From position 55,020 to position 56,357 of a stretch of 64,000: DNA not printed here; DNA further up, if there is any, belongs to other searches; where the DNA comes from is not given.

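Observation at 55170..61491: Orphan ortAB (2-amino-4-ketopentanoate thiolase) + gdh module inserted inside a TRAP transporter operon, without the rest of the ornithine fermentation pathway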

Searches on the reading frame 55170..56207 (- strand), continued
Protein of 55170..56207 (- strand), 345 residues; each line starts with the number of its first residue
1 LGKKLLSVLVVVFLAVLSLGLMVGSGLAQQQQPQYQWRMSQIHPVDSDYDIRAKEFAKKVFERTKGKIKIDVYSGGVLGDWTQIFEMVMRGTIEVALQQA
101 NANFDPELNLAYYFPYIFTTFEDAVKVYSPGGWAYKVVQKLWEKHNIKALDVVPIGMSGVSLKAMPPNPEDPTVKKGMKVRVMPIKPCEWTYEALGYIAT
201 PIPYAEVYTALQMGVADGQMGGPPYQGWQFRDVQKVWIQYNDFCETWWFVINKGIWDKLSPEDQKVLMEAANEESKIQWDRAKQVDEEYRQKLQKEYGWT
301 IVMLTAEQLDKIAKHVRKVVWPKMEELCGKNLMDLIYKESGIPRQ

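Call 43: find_encoding_contigs(protein=P0229, flank=9000, max_places=1)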
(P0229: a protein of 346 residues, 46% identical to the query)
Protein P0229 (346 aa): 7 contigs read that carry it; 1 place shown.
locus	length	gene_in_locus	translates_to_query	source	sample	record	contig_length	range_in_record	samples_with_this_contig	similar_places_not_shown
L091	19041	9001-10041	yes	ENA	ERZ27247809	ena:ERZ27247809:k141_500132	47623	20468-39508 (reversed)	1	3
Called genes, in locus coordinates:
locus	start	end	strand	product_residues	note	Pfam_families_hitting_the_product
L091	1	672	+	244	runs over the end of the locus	PF00005:ABC_tran, PF12399:BCA_ABC_TP_C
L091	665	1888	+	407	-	PF13476:AAA_23 (weak), PF00005:ABC_tran, PF13304:AAA_21 (faint)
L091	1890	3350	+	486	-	PF00171:Aldedh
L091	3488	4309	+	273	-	PF00106:adh_short, PF13561:adh_short_C2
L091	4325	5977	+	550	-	PF01145:Band_7, PF15975:Flot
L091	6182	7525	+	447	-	PF01208:URO-D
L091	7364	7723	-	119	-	-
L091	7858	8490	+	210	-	PF02607:B12-binding_2, PF02310:B12-binding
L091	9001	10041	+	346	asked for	PF03480:DctP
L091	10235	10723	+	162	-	PF04290:DctQ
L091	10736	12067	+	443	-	PF06808:DctM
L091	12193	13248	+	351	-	PF00291:PALP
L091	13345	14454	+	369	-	PF01168:Ala_racemase_N, PF14031:D-ser_dehydrat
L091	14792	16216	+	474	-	PF01425:Amidase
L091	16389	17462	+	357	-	PF03417:AAT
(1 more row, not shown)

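Call 51: find_related_loci(query=A2, collection=metagenome_contigs, flank=8000)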
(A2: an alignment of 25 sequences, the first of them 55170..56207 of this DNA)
Query A2 (345 aa) in metagenome_contigs; peptide patterns used: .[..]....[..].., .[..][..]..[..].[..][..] (x = any residue, [..] = any of these).
218 stretches matched a pattern; 203 encode a relative of the query (tblastn E <= 1e-3); the best 80 are kept; 80 distinct loci.
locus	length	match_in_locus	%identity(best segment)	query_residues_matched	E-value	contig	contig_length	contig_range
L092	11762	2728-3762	90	1-345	0e+0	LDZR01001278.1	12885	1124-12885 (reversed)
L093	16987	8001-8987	90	12-345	0e+0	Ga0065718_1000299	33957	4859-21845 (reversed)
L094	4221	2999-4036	74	1-345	0e+0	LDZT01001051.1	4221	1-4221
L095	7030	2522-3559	74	1-345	0e+0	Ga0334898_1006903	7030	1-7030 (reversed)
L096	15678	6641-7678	74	1-345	0e+0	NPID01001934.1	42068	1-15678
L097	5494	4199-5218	74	3-344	0e+0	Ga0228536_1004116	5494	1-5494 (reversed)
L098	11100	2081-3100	74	3-344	0e+0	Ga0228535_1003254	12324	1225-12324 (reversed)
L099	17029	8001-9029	73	4-345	2e-178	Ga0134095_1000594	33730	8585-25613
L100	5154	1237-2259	71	3-345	1e-180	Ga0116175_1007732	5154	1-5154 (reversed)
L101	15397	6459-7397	76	32-344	8e-176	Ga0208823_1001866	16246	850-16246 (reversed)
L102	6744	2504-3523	72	3-344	3e-176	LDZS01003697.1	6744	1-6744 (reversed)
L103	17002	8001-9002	71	10-344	3e-167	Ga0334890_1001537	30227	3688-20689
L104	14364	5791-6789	70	13-344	2e-164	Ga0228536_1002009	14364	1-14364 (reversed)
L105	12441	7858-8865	68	3-344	5e-164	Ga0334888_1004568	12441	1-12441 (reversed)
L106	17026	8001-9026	68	4-344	6e-164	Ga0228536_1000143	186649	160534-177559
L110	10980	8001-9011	67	5-345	1e-161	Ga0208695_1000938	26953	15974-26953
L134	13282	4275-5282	54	7-344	5e-121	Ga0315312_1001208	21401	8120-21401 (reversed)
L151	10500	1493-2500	50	5-343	5e-114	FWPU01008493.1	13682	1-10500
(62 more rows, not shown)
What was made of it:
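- In a DctP-based metagenome scan (call 51), 24 of the 29 dctQMP-order loci with at least 3 kb on both sides carry ortAB.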

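Call 60: predict_structure(alignment_id=A2)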
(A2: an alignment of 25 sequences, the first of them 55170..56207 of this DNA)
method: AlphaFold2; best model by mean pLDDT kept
length: 345 residues; sequences in the alignment: 25
mean_pLDDT: 92.5   pTM: 0.85
mean pLDDT of the five models: 92.5, 88.7, 86.1, 83.5, 77.9
residues with pLDDT >= 90: 280; 70-90: 50; 50-70: 15; < 50: 0
segments of 3 or more residues with pLDDT < 50: none
pLDDT, mean of each block of 10 residues (from residue 1): 77 83 57 92 93 98 97 95 94 96 90 92 94 95 97 93 97 96 92 97 90 94 86 96 93 98 98 96 93 96 96 97 95 94 89
secondary structure, 60 per line:
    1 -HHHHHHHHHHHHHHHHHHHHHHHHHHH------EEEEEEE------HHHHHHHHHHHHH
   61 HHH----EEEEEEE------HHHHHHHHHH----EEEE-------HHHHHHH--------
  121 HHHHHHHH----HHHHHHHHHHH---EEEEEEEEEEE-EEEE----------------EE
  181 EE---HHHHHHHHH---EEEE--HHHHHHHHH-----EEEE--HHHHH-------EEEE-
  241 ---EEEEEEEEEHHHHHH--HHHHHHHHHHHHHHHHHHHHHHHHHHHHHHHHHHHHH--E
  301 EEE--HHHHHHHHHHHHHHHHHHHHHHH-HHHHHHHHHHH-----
elements in order: H2-28 E35-41 H48-63 E68-74 H81-90 E95-98 H106-112 H121-128 H133-143 E147-157 E159-162 E179-182 H186-194 E198-201 H204-212 E218-221 H224-228 E236-239 E244-252 H253-258 H261-297 E300-303 H306-328 H330-340

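Call 62: fold_search(model_id=the predicted structure, library=pdb)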
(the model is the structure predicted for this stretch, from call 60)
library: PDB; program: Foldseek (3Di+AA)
matches with E <= 10: 1129; with E <= 0.001: 570
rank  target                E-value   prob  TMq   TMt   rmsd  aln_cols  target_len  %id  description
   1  4p47                  6.3e-22  1.00  0.80  0.86   2.6       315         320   23  CRYSTAL STRUCTURE OF A TRAP PERIPLASMIC SOLUTE BINDING PROTEIN FROM OCHROBACTRUM ANTHROPI (Oant_4429), TARGET EFI-510151 (released 2014-04-23)
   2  8t9t                  1.0e-21  1.00  0.77  0.85   2.9       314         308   23  Apo Crystal Structure of a Substrate Binding Protein (IseP) from an Isethionate TRAP Transporter (released 2024-06-26)
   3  9bhf_A                2.0e-21  1.00  0.71  0.78   4.1       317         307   21  Structure of apo Aggregatibacter actinomycetemcomitans SiaP protein (released 2025-10-08)
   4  4pf8_B                3.0e-21  1.00  0.73  0.82   3.4       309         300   23  CRYSTAL STRUCTURE OF A TRAP PERIPLASMIC SOLUTE BINDING PROTEIN FROM SULFITOBACTER sp. NAS-14.1 (TARGET EFI-510299) WIT (released 2014-05-14)
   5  2xxk                  4.3e-21  1.00  0.70  0.77   4.5       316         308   20  SiaP complex (released 2011-11-23)
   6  8te9_B                4.8e-21  1.00  0.72  0.80   3.7       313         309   23  Crystal Structure of an Isethionate bound Substrate Binding Protein (IseP) from an Isethionate TRAP Transporter (released 2024-07-10)
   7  4p8b                  5.1e-21  1.00  0.71  0.78   3.6       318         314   25  CRYSTAL STRUCTURE OF A TRAP PERIPLASMIC SOLUTE BINDING PROTEIN FROM RALSTONIA EUTROPHA H16 (H16_A1328), TARGET EFI-51018 (released 2014-05-07)
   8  4nn3                  6.4e-21  1.00  0.73  0.81   3.4       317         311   22  Crystal structure of a TRAP periplasmic solute binding protein from Desulfovibrio salexigens (Desal_2161), Target EFI-51 (released 2013-12-04)
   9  2vpo_B                7.2e-21  1.00  0.74  0.81   3.3       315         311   22  High resolution structure of the periplasmic binding protein TeaA from TeaABC TRAP transporter of Halomonas elongata i (released 2008-08-26)
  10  7t3e_A                9.1e-21  1.00  0.69  0.78   4.0       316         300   20  Structure of the sialic acid bound Tripartite ATP-independent Periplasmic (TRAP) periplasmic component SiaP from Photo (released 2022-12-14)
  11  4ovs_A                9.6e-21  1.00  0.69  0.76   4.2       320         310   24  CRYSTAL STRUCTURE OF A TRAP PERIPLASMIC SOLUTE BINDING PROTEIN FROM SULFUROSPIRILLUM DELEYIANUM DSM 6946 (Sdel_0447),  (released 2014-01-08)
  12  3fxb_A                1.0e-20  1.00  0.73  0.80   3.7       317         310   20  Crystal structure of the ectoine-binding protein UehA (released 2009-05-26)
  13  2xwk                  1.0e-20  1.00  0.70  0.77   4.5       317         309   20  SiaP R147A mutant in complex with Neu5Ac (released 2011-11-23)
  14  2cey                  1.1e-20  1.00  0.75  0.83   3.3       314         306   21  Apo Structure of SiaP (released 2006-05-15)
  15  8cp7                  1.1e-20  1.00  0.70  0.77   4.5       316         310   20  Structure of the disulfide-locked substrate binding protein HiSiaP. (released 2023-12-27)
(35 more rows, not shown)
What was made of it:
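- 55170..56207 (-): dctP, the TRAP solute-binding subunit (345 aa). It has an N-terminal signal-peptide-like segment and has its own promoter, separate from dctQM. The AF2 model has pLDDT 92.5 and a DctP-type fold (calls 60, 62).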

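Call 68: search_protein_families(library=pfam, proteins=[L096:9123-9446:+, L134:1120-2304:+, L095:3763-5007:+, L110:4167-5660:+, L103:3033-4067:+, L151:4559-5920:+, L151:5947-6951:+, L103:1655-2944:+])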
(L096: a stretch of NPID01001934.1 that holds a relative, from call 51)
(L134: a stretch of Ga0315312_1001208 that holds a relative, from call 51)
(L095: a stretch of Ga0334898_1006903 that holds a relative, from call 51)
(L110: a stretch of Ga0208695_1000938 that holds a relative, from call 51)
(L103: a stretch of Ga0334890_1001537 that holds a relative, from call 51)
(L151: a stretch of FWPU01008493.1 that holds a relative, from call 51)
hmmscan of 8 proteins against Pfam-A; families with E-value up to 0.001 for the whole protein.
L096:9123-9446:+ (107 aa): 4 families
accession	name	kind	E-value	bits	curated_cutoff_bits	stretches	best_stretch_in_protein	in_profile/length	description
PF07883.17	Cupin_2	-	5e-12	45.8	27.2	1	33-89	2-58/70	Cupin domain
PF02311.25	AraC_binding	-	2.2e-06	27.9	21.1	1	43-87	17-61/135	AraC-like ligand binding domain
PF00190.28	Cupin_1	-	0.00033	20.7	22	1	28-85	32-97/151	Cupin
PF21621.3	MPI_cupin_dom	-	0.00072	19.9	27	1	22-81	4-61/79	Mannose-6-phosphate isomerase, cupin domain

L134:1120-2304:+ (394 aa): 3 families
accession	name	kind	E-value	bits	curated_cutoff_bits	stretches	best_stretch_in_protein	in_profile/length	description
PF02317.23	Octopine_DH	-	4.7e-29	101.8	30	1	206-360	3-150/150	NAD/NADP octopine/nopaline dehydrogenase, alpha-helical domain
PF01210.29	NAD_Gly3P_dh_N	-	2.8e-06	27.8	23.1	1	11-119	2-99/158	NAD-dependent glycerol-3-phosphate dehydrogenase N-terminus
PF02737.24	3HCDH_N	-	0.00032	21.1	22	1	11-100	2-89/180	3-hydroxyacyl-CoA dehydrogenase, NAD binding domain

L095:3763-5007:+ (414 aa): 2 families
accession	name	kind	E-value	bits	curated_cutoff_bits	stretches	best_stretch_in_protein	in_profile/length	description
PF01546.33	Peptidase_M20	-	2.1e-23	83.8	24.6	1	83-405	1-205/206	Peptidase family M20/M25/M40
PF07687.19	M20_dimer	-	7.1e-15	55.3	21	1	187-288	2-100/107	Peptidase dimerisation domain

L110:4167-5660:+ (497 aa): 7 families
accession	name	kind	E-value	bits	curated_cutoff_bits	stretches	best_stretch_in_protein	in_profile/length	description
PF13487.12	HD_5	-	3.3e-39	134.8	27.2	1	318-476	8-169/170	HD domain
PF08447.18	PAS_3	-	1.8e-21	76.6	25.6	2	79-156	10-88/89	PAS fold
PF00989.32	PAS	-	8.4e-21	74.5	22.6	2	178-284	4-112/113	PAS fold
PF08448.16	PAS_4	-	5.9e-20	72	23.1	1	181-289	1-109/110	PAS fold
PF01966.28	HD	-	4e-19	69.5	22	1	325-446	2-116/116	HD domain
PF13426.13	PAS_9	-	7.8e-19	68.3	27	1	185-287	1-103/103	PAS domain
PF13188.13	PAS_8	-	1.2e-09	38.1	21.8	1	177-227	3-53/65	PAS domain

L103:3033-4067:+ (344 aa): 3 families
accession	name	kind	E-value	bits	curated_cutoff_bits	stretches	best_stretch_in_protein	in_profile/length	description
PF19328.4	DAP_DH_C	-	1.1e-94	316.3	23.3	1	139-342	1-204/206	2,4-diaminopentanoate dehydrogenase C-terminal domain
PF01113.26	DapB_N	-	2.1e-07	31.5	25.6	1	4-74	1-72/124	Dihydrodipicolinate reductase, N-terminus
PF01408.29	GFO_IDH_MocA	-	0.00017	22.7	24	1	4-130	1-116/120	Oxidoreductase family, NAD-binding Rossmann fold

L151:4559-5920:+ (453 aa): 1 family
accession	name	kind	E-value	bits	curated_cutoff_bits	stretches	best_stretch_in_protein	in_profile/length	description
PF00202.27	Aminotran_3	-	1.4e-48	166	30.5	1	40-357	8-331/403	Aminotransferase class-III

L151:5947-6951:+ (334 aa): 2 families
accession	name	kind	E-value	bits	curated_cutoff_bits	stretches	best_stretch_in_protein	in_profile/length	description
PF19328.4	DAP_DH_C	-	1.6e-43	149.2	23.3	1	142-332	1-196/206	2,4-diaminopentanoate dehydrogenase C-terminal domain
PF01113.26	DapB_N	-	3.5e-07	30.8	25.6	1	10-102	6-95/124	Dihydrodipicolinate reductase, N-terminus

L103:1655-2944:+ (429 aa): 2 families
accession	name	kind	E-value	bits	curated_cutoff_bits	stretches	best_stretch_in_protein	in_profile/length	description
PF01168.26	Ala_racemase_N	-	9.4e-66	222.1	24.1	1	61-285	1-220/220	Alanine racemase, N-terminal domain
PF00842.27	Ala_racemase_C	-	1.4e-44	151.2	25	1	300-425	3-127/127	Alanine racemase, C-terminal domain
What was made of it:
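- Relatives that do carry a dehydrogenase use a true Ord (call 68).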
